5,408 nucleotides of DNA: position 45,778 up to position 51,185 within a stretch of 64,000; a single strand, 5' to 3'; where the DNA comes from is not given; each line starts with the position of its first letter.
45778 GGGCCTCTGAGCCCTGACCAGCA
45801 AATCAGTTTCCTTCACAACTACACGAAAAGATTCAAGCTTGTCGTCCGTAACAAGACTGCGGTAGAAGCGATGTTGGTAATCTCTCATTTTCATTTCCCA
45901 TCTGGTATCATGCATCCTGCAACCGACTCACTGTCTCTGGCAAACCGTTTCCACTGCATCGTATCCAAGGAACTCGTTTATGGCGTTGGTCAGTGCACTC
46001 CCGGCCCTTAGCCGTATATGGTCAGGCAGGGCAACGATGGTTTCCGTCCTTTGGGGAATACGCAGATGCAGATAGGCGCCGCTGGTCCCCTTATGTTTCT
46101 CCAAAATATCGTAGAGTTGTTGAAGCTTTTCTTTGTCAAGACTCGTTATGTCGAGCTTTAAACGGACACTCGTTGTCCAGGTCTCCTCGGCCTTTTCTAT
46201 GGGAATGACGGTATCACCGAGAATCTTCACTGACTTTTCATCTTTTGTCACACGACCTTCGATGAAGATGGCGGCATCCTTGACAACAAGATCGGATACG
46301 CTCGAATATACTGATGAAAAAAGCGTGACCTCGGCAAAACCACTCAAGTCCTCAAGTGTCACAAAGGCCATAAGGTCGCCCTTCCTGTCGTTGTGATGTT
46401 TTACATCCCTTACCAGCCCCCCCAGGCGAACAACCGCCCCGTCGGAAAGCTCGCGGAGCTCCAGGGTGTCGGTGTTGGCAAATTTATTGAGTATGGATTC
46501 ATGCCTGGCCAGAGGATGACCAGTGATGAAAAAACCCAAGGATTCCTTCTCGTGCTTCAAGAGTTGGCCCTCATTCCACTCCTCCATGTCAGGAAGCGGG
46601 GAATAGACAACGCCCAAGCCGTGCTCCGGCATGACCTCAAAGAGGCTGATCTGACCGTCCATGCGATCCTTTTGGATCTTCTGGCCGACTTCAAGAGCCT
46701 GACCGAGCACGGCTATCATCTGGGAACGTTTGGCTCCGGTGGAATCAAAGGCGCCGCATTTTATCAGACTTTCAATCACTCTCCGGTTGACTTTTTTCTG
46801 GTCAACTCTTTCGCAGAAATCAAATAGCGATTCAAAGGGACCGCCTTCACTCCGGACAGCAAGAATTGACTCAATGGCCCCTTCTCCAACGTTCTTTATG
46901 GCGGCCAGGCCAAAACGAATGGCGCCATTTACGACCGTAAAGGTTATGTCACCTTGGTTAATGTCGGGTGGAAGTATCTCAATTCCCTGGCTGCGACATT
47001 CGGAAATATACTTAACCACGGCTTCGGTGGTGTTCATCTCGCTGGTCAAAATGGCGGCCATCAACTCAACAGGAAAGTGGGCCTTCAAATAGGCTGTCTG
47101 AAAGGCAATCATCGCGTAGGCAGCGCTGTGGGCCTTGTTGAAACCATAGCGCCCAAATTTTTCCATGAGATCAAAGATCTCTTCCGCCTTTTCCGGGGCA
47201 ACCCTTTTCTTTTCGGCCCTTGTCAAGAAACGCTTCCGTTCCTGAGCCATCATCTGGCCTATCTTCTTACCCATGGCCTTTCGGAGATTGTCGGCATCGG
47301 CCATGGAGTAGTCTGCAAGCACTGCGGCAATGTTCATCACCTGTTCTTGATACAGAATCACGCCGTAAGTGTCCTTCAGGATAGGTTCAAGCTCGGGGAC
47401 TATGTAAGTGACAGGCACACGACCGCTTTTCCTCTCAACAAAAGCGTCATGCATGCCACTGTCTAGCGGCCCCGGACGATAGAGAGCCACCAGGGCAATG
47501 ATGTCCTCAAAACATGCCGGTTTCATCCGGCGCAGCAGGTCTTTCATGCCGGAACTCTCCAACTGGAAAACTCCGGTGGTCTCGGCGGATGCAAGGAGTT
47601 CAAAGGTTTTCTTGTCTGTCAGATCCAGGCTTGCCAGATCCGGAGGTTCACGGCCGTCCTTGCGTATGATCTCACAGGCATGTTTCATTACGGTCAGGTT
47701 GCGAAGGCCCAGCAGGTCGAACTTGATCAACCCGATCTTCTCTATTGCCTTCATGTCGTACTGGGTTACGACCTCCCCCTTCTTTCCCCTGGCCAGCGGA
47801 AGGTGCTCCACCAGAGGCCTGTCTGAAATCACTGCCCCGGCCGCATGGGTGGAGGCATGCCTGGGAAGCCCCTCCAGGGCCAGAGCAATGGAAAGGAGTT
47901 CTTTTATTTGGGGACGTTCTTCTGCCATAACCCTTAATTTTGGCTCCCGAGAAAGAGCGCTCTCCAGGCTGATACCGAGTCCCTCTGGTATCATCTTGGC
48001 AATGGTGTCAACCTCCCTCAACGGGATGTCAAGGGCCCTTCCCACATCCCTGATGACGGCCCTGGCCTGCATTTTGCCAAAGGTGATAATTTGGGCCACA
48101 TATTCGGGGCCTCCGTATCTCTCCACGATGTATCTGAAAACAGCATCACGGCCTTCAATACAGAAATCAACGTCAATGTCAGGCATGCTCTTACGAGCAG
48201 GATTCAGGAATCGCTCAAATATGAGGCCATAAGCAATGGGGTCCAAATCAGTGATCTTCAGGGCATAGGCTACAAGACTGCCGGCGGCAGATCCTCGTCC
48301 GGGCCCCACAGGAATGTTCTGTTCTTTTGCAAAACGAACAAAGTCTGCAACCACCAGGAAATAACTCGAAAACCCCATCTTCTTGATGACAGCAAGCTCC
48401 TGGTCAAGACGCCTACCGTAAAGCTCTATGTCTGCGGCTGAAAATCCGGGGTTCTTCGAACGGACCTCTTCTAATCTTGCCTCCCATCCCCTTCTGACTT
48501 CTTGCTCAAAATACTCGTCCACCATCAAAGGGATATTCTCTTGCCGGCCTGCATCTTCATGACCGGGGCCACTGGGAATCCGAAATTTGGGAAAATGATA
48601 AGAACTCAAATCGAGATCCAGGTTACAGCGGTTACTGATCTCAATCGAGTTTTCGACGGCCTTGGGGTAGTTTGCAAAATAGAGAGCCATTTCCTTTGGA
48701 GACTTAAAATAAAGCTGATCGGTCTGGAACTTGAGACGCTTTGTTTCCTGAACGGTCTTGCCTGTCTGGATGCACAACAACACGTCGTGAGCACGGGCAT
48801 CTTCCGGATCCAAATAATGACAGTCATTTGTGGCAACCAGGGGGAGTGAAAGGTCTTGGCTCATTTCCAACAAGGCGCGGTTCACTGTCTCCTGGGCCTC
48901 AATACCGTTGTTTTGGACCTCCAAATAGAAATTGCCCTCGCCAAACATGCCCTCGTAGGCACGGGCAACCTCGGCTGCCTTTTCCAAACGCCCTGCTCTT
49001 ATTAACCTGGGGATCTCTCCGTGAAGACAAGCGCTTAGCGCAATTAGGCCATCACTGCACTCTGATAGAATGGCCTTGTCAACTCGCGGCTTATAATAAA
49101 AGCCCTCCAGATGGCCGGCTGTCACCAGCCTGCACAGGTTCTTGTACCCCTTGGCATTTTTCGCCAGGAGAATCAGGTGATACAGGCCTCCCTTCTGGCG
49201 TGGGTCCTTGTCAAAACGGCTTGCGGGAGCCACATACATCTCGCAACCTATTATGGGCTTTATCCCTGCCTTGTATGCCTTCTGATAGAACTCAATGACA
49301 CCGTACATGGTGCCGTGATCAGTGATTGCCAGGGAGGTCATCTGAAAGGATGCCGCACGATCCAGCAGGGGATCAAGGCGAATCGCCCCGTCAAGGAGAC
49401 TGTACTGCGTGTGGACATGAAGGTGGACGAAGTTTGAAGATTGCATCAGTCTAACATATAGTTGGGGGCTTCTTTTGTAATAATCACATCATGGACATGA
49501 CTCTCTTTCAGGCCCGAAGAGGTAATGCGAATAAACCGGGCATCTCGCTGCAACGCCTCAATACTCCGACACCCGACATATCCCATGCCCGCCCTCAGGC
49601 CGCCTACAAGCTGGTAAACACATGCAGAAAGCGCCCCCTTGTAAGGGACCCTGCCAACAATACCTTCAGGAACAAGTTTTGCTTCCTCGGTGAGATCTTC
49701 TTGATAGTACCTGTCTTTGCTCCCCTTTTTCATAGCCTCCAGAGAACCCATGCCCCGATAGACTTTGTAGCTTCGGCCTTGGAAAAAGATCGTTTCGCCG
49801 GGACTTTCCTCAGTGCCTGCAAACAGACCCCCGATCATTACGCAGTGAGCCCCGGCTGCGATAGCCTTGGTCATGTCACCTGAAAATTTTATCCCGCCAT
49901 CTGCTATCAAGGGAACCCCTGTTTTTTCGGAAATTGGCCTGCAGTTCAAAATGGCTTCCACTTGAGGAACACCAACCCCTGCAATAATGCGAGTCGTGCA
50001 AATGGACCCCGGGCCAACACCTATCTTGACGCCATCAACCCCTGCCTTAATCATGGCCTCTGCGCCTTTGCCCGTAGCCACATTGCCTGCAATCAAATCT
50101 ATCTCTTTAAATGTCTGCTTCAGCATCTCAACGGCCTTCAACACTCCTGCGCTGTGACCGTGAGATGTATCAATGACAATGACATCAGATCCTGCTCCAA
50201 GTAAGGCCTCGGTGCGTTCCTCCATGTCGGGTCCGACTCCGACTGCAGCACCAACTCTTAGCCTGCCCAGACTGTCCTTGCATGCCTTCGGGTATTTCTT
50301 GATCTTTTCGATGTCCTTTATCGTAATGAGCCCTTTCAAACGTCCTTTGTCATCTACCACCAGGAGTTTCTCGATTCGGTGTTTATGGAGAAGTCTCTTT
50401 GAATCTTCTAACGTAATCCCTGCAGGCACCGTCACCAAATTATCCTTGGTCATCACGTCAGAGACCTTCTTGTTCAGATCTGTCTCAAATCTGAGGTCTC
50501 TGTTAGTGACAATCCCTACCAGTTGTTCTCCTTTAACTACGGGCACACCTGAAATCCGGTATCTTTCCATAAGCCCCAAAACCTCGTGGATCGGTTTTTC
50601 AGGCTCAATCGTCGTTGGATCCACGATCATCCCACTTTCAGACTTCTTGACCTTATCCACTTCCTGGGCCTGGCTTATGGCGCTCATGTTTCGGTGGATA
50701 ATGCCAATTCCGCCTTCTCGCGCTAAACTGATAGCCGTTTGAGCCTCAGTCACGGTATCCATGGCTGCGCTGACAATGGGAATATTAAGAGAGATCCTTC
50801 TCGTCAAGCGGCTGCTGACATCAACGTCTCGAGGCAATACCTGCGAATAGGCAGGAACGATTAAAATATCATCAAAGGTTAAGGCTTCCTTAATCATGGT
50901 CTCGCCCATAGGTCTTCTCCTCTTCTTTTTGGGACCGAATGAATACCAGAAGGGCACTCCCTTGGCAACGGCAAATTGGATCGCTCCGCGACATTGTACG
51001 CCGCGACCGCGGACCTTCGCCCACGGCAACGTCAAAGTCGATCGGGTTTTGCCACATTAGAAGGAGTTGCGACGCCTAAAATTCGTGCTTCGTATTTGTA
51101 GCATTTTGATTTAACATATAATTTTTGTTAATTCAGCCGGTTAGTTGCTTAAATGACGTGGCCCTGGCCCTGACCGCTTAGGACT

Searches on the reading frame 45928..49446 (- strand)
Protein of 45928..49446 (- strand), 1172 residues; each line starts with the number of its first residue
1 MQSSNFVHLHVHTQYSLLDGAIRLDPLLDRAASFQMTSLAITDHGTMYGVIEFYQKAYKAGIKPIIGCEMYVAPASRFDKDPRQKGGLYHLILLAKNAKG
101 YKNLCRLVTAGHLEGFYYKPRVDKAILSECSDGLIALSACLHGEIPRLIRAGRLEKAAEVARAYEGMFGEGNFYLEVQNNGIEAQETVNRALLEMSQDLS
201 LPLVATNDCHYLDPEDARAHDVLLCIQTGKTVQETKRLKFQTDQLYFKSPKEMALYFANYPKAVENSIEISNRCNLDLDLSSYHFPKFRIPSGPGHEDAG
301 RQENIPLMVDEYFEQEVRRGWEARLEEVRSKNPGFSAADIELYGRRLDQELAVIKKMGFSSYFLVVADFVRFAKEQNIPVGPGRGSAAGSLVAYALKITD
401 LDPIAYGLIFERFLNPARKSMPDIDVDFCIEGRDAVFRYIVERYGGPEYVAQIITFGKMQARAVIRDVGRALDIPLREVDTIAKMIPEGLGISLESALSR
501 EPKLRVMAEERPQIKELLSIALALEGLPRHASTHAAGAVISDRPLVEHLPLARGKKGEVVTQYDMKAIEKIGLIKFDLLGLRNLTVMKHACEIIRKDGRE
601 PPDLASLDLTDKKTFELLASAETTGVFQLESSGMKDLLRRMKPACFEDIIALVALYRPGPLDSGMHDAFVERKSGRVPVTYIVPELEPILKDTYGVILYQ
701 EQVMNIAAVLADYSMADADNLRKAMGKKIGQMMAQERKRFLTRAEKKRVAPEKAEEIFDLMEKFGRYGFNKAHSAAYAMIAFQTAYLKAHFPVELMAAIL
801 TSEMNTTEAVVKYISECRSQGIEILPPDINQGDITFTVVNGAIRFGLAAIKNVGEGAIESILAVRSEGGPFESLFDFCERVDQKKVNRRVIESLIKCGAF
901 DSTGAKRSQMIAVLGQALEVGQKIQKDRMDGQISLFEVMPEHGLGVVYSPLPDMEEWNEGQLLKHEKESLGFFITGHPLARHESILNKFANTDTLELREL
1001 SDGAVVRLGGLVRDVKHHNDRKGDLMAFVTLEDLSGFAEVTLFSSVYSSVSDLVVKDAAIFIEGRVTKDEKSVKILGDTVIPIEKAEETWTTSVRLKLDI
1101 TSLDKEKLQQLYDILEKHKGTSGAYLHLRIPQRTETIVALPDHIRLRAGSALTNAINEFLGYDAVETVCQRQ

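Call 77: search_protein_families(library=pfam, proteins=[window:45928-49446:-], max_evalue=0.00001)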
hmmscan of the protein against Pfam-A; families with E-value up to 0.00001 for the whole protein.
window:45928-49446:- (1172 aa): 5 families
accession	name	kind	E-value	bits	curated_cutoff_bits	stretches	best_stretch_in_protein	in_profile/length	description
PF07733.18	DNA_pol3_alpha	-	2e-96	323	23.9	1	312-580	2-260/260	Bacterial DNA polymerase III alpha NTPase domain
PF17657.6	DNA_pol3_finger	-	3.8e-62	208.9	22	1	583-747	1-165/166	Bacterial DNA polymerase III alpha subunit finger domain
PF02811.25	PHP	-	1.6e-58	198.1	26.4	1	8-179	1-163/164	PHP domain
PF14579.12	HHH_6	-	1.8e-33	115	25.6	1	821-910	1-90/90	Helix-hairpin-helix motif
PF01336.31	tRNA_anti-codon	-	1.5e-08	34.9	27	1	1006-1076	1-68/75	OB-fold nucleic acid binding domain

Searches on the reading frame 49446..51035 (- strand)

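Call 77: search_protein_families(library=pfam, proteins=[window:49446-51035:-], max_evalue=0.00001)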
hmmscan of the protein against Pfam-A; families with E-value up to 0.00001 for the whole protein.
window:49446-51035:- (529 aa): 4 families
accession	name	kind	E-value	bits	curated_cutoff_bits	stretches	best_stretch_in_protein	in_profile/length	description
PF00478.31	IMPDH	-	1.7e-161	537.4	25.6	1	51-515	1-345/345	IMP dehydrogenase / GMP reductase domain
PF00571.33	CBS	-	8.8e-24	84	24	2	191-242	1-51/57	CBS domain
PF03060.21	NMO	-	3.1e-06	27.3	28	0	369-416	193-236/331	Nitronate monooxygenase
PF01070.24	FMN_dh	-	6.1e-06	26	24.9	0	313-405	220-305/350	FMN-dependent dehydrogenase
